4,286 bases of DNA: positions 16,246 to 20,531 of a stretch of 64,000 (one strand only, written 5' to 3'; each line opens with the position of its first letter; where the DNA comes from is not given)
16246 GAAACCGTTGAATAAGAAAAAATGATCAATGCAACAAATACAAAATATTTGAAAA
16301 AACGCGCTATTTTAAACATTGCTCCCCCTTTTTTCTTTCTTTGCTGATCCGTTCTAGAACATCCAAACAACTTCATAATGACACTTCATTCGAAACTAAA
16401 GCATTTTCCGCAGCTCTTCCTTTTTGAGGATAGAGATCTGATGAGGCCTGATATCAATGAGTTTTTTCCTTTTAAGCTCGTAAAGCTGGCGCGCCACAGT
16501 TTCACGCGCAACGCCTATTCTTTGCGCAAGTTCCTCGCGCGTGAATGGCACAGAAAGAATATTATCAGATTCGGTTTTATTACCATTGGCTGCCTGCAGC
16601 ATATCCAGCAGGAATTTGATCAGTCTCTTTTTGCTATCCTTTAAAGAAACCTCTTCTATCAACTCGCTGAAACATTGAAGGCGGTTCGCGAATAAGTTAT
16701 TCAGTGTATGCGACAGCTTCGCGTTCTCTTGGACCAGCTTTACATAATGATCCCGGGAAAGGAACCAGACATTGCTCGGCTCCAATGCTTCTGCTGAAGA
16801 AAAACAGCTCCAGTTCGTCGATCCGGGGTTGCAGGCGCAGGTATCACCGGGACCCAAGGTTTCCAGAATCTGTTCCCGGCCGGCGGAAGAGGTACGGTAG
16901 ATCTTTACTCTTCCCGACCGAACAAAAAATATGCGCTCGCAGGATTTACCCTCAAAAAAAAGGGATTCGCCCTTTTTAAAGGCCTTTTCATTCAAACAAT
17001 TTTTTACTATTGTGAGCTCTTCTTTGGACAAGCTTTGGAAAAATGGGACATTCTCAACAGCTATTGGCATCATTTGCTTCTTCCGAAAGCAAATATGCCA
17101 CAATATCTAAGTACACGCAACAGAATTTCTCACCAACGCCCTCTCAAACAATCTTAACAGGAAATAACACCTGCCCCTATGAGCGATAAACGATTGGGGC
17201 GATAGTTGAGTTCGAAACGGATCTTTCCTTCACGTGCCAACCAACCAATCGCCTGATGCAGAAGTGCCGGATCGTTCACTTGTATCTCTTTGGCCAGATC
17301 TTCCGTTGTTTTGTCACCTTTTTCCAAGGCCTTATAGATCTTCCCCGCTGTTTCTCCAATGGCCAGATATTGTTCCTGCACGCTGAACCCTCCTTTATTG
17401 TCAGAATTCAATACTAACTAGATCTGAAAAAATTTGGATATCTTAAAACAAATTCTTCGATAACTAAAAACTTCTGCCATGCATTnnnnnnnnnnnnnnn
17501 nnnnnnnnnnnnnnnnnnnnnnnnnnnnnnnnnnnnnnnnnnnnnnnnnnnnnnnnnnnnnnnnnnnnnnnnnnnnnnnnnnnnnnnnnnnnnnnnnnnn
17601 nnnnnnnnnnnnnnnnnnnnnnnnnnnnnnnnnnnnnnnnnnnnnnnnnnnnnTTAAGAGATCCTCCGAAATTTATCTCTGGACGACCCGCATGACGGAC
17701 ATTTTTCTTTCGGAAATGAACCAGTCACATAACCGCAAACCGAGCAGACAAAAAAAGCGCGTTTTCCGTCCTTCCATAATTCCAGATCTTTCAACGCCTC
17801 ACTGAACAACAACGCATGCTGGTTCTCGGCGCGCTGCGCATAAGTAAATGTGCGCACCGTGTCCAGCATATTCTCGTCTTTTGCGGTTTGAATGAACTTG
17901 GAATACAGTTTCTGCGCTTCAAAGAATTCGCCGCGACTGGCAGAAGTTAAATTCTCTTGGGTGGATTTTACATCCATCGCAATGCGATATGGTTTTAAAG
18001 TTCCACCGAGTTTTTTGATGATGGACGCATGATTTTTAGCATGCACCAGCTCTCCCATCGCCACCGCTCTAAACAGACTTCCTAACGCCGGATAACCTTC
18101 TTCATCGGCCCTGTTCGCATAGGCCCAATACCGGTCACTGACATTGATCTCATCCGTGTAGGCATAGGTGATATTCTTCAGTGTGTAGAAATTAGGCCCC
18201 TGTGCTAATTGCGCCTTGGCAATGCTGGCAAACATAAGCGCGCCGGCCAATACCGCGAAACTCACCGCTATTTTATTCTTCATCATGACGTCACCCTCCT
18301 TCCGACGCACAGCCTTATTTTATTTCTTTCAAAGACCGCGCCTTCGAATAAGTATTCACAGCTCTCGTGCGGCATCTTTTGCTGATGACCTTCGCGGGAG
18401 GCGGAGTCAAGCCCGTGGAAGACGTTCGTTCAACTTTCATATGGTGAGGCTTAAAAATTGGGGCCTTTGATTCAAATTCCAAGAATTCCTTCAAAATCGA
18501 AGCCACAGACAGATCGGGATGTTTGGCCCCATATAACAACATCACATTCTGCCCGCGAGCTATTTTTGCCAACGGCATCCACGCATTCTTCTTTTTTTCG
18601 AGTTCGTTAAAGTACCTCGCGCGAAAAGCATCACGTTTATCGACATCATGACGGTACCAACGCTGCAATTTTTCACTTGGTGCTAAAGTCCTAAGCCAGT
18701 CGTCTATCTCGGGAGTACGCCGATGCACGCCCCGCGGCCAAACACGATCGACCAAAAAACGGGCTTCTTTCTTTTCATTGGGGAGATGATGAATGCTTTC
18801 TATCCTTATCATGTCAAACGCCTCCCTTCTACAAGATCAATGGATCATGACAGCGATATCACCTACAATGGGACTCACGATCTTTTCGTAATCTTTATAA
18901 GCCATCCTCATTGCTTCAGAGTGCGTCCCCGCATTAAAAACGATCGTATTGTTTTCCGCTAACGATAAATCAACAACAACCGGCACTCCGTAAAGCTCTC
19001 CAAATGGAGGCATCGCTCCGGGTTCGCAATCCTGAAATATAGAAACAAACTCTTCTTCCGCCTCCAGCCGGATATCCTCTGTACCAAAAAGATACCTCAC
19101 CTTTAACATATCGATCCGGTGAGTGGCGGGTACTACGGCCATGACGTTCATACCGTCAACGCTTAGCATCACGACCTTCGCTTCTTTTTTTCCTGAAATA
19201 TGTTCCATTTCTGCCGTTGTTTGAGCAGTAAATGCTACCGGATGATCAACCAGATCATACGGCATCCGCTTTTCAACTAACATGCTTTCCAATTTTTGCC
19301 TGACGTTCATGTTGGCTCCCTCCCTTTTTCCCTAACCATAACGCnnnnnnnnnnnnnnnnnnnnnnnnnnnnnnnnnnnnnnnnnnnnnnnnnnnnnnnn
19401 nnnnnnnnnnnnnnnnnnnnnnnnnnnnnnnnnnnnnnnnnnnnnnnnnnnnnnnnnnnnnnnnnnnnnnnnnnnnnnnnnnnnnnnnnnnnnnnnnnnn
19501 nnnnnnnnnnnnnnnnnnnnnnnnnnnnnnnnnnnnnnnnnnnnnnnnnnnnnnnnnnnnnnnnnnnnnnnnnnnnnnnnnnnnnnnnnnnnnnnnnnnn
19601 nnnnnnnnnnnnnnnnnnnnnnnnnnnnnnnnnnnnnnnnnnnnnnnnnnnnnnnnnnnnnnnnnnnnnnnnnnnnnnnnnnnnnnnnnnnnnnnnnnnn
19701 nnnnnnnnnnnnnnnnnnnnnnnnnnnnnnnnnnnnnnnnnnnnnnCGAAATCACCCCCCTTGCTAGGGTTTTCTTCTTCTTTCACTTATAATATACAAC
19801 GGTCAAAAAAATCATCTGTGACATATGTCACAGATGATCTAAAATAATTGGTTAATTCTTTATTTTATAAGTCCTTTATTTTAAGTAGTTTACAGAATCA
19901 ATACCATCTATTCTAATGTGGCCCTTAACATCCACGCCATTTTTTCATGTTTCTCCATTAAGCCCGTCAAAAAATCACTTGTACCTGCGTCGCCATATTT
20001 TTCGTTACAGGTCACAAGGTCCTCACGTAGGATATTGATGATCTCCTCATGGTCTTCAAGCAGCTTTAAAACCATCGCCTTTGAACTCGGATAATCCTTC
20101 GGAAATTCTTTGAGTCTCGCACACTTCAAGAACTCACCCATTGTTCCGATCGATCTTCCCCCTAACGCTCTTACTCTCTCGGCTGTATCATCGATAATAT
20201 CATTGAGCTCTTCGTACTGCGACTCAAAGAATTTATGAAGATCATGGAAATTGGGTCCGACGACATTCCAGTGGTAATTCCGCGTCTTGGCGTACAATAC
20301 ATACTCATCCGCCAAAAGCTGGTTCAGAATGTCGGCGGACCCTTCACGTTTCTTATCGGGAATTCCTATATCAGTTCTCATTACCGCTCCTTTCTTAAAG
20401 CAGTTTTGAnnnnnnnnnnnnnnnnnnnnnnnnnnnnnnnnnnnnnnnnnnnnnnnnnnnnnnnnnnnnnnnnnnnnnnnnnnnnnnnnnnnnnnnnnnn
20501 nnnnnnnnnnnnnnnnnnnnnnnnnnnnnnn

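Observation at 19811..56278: Three CRP-type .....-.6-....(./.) sites, one a perfect 28-bp palindrome, connect a resident Crp/Fnr regulator to the stress genes and the cytochrome cluster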

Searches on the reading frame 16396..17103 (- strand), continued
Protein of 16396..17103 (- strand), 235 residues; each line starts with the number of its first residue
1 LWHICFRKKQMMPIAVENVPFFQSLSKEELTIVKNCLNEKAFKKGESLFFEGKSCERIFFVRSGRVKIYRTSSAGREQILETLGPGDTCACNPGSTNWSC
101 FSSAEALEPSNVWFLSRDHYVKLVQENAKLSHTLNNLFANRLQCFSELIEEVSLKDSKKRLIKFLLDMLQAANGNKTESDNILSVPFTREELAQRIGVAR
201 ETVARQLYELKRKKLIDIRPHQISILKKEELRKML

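Call 63: fold_search(model_id=the predicted structure, library=pdb)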
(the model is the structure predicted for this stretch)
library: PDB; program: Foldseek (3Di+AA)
matches with E <= 10: 1867; with E <= 0.001: 622
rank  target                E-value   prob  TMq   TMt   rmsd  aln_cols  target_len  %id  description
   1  4ev0_A                3.0e-18  1.00  0.52  0.55  10.7       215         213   25  Crystal Structure of Thermus thermophilus Catabolite Activator Protein (released 2012-06-20)
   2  4ev0_D                3.2e-18  1.00  0.52  0.54  10.0       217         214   24  Crystal Structure of Thermus thermophilus Catabolite Activator Protein (released 2012-06-20)
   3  3mzh_A                8.1e-16  1.00  0.52  0.52  15.5       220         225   24  Crystal structure of cAMP receptor protein from mycobacterium tuberculosis in complex with cAMP and its DNA binding el (released 2011-06-08)
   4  3i54_D                9.1e-16  1.00  0.51  0.50  15.2       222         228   24  Crystal structure of MtbCRP in complex with cAMP (released 2009-09-08)
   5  9qmc                  9.7e-16  1.00  0.53  0.51  15.5       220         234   24  Crystal structure of holo-S24F-FNR of A. fischeri (released 2026-04-08)
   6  4cyd_A                1.3e-15  1.00  0.51  0.52  15.2       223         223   24  GlxR bound to cAMP (released 2014-12-17)
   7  4a2u_H                1.5e-15  1.00  0.53  0.52  15.4       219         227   25  CRP(CAP) from Myco. Tuberculosis, with cAMP (released 2012-10-10)
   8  9qly                  1.7e-15  1.00  0.53  0.51  15.3       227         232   23  Crystal structure of holo-D130A-FNR of A. fischeri (released 2026-04-08)
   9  4byy_A                1.7e-15  1.00  0.51  0.51  15.0       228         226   24  Apo GlxR (released 2014-07-30)
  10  7ets_B                2.9e-15  1.00  0.50  0.50  16.3       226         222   25  Crystal structure of crp protein from Gardnerella Vaginalis (released 2022-04-27)
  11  4a2u_F                3.3e-15  1.00  0.52  0.52  15.1       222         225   25  CRP(CAP) from Myco. Tuberculosis, with cAMP (released 2012-10-10)
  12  3r6s_A                3.5e-15  1.00  0.52  0.52  15.3       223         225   24  Crystal structure of GlxR transcription factor from Corynebacterium glutamicum with cAMP (released 2012-03-28)
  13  3dkw_A                4.1e-15  1.00  0.45  0.45  13.6       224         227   24  Crystal Structure of DNR from Pseudomonas aeruginosa. (released 2009-05-19)
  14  8qto                  4.7e-15  1.00  0.52  0.51  15.3       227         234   24  CRYSTAL STRUCTURE OF HOLO-L28H-FNR OF A. FISCHERI (released 2023-11-29)
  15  3i54_A                4.7e-15  1.00  0.51  0.51  15.1       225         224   24  Crystal structure of MtbCRP in complex with cAMP (released 2009-09-08)
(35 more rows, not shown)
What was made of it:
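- On Crp/Fnr superfamily: Foldseek finds the CRP/FNR/GlxR/DNR folds with probability 1.00 (call 63).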

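Call 64: search_protein_representatives(protein=window:16396-17073:-)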
Query: 225 residues. Proteins with E-value up to 0.001 (for the whole library): 23071; up to 1e-10: 3756; up to 1e-30: 30. The best 150 are listed.
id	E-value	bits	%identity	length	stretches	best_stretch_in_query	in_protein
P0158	5.1e-87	307.3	66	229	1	6-225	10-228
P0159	2.1e-63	230.1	51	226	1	4-223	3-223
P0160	2.2e-61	223.5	51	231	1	3-225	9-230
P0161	6.0e-58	212.3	54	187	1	4-183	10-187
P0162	5.5e-57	209.1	47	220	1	8-224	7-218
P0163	1.9e-56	207.4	44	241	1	6-221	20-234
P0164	3.6e-54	199.9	47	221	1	7-225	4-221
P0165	1.4e-53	198.0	45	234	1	6-224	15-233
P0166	1.2e-52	195.0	56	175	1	53-224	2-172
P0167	7.3e-52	192.4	62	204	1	7-152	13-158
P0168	2.9e-50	187.2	44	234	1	3-223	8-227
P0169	2.1e-49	184.4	43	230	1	5-223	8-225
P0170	2.8e-49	184.0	57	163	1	3-157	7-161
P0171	9.0e-49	182.3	61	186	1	7-140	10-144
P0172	1.1e-48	182.0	44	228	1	6-221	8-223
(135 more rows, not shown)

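Call 68: search_protein_families(library=pfam, proteins=[L040:11364-13523:+, L055:12401-14263:+, L055:14788-16338:+, L055:17773-19173:+, L007:11370-13058:+, L048:5077-5577:+, L029:13822-14415:+, L023:5638-6096:+, L048:10768-11517:+], max_evalue=0.01)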
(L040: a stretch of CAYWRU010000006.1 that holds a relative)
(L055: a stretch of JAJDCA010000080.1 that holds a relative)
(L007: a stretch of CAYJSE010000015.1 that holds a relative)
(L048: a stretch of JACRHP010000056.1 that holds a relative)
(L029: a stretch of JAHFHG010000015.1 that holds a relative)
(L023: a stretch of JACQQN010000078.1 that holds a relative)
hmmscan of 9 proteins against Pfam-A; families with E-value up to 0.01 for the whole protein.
L040:11364-13523:+ (719 aa): 7 families
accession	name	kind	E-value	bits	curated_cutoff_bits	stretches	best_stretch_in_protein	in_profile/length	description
PF13549.11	ATP-grasp_5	-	3.9e-81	272.1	27.6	1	501-718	6-221/221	ATP-grasp domain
PF13607.11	Succ_CoA_lig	-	3.4e-54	182.8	27.4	1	170-310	1-137/138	Succinyl-CoA ligase like flavodoxin domain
PF13380.12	CoA_binding_2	-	1.2e-27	97.1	22.8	1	26-152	1-115/116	CoA binding domain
PF19045.5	Ligase_CoA_2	-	3.4e-19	69.9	23.7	1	322-468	1-153/162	Ligase-CoA domain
PF02629.25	CoA_binding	-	2.7e-14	54.1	22.3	1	24-116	2-97/97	CoA binding domain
PF00549.24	Ligase_CoA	-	2.1e-06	28.3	24.5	1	364-451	19-113/128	CoA-ligase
PF08442.15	ATP-grasp_2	-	0.00013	22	29.5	1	508-701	5-201/202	ATP-grasp domain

L055:12401-14263:+ (620 aa): 18 families
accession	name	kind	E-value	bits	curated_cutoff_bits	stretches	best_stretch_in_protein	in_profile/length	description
PF07992.20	Pyr_redox_2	-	5.6e-30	105.2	26.1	1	139-448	2-291/291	Pyridine nucleotide-disulphide oxidoreductase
PF14691.11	Fer4_20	-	6.8e-17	61.7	25.8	1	16-93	29-109/113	Dihydroprymidine dehydrogenase domain II, 4Fe-4S cluster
PF13738.12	Pyr_redox_3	-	6.8e-13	49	30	1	350-432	226-305/305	Pyridine nucleotide-disulphide oxidoreductase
PF00037.32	Fer4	-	2.5e-08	33.8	21.1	2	587-609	2-24/24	4Fe-4S binding domain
PF12838.12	Fer4_7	-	3.4e-08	34.2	27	1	537-607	1-52/52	4Fe-4S dicluster domain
PF13237.11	Fer4_10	-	4.4e-07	30.2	25.5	2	532-604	3-53/53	4Fe-4S dicluster domain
PF13187.11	Fer4_9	-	1.3e-06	28.8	27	1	583-608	34-52/52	4Fe-4S dicluster domain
PF13450.12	NAD_binding_8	-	4.3e-06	27.4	21.9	1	142-176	1-35/68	NAD(P)-binding Rossmann-like domain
PF13183.11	Fer4_8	-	7.3e-06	26.9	27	1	536-606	3-67/68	4Fe-4S dicluster domain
PF01266.30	DAO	-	3.5e-05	23.9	27.9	1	140-173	2-35/353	FAD dependent oxidoreductase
PF14697.11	Fer4_21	-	7.5e-05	23.2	35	1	534-610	4-59/59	4Fe-4S dicluster domain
PF13534.11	Fer4_17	-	8.5e-05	23.5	22.2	1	537-606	1-59/61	4Fe-4S dicluster domain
PF12797.12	Fer4_2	-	0.0002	21.6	24.5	2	532-550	4-22/22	4Fe-4S binding domain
PF12837.12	Fer4_6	-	0.00043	20.6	25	1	533-550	4-21/24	4Fe-4S binding domain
PF13241.12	NAD_binding_7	-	0.00045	21.2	22.1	0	267-299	7-40/104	Putative NAD(P)-binding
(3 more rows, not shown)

L055:14788-16338:+ (516 aa): 3 families
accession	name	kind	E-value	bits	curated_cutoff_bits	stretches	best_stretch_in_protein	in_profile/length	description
PF00033.24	Cytochrome_B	-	6.8e-36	124.3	27.2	1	63-252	12-188/189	Cytochrome b/b6/petB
PF13631.11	Cytochrom_B_N_2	-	1.5e-34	119.8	27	1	123-333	2-159/169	Cytochrome b(N-terminal)/b6/petB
PF14358.11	DUF4405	-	2.1e-08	35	26.7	1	69-133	4-63/66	Domain of unknown function (DUF4405)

L055:17773-19173:+ (466 aa): 0 families

L007:11370-13058:+ (562 aa): 1 family
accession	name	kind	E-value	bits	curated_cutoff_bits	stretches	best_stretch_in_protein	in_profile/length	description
PF13609.12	Porin_4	-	0.0024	18.2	27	1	255-323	243-308/310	Gram-negative porin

L048:5077-5577:+ (166 aa): 1 family
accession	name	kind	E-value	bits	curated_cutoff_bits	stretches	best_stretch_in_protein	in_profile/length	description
PF00355.32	Rieske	-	2e-14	53.7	20.3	1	63-139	4-86/88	Rieske [2Fe-2S] domain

L029:13822-14415:+ (197 aa): 0 families

L023:5638-6096:+ (152 aa): 1 family
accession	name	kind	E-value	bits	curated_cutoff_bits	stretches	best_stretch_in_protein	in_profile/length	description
PF01814.28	Hemerythrin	-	1.5e-17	64.7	25.3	1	12-135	1-127/127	Hemerythrin HHE cation binding domain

L048:10768-11517:+ (249 aa): 1 family
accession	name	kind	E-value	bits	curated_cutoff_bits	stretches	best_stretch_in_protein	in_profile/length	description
PF22964.2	ZER1-like_2nd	-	0.0086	15.1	27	0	94-186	8-94/356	Protein zer-1 homolog-like, C-terminal domain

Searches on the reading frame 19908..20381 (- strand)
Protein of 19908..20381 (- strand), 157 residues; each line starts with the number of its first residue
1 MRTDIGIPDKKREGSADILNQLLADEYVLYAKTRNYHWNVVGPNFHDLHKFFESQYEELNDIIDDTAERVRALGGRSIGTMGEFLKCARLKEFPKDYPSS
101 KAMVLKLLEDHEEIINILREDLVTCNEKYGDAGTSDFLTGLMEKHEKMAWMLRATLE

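Call 6: search_protein_families(library=pfam, proteins=[window:19908-20381:-])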
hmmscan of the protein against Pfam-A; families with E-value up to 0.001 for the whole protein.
window:19908-20381:- (157 aa): 1 family
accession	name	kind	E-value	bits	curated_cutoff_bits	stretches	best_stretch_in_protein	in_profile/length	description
PF00210.30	Ferritin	-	5.8e-32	111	24.5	1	17-157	2-137/142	Ferritin-like domain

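Call 34: search_protein_families(library=ncbifam, proteins=[window:19908-20381:-], max_evalue=0.01)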
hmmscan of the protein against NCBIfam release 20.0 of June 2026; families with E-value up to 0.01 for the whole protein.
window:19908-20381:- (157 aa): 3 families
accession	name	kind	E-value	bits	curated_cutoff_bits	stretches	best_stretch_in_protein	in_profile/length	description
NF006975.0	PRK09448.1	equivalog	1.6e-25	90.1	114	1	2-157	16-167/168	DNA starvation/stationary phase protection protein Dps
NF041388.1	DNAstvprot_Halo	equivalog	6.9e-25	87.9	170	1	5-156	14-164/171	DNA starvation/stationary phase protection protein DpsA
NF052461.1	DNAProtecDpsACyan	equivalog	1.8e-16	60.3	300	1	17-153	30-165/176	DNA starvation/stress protection protein DpsA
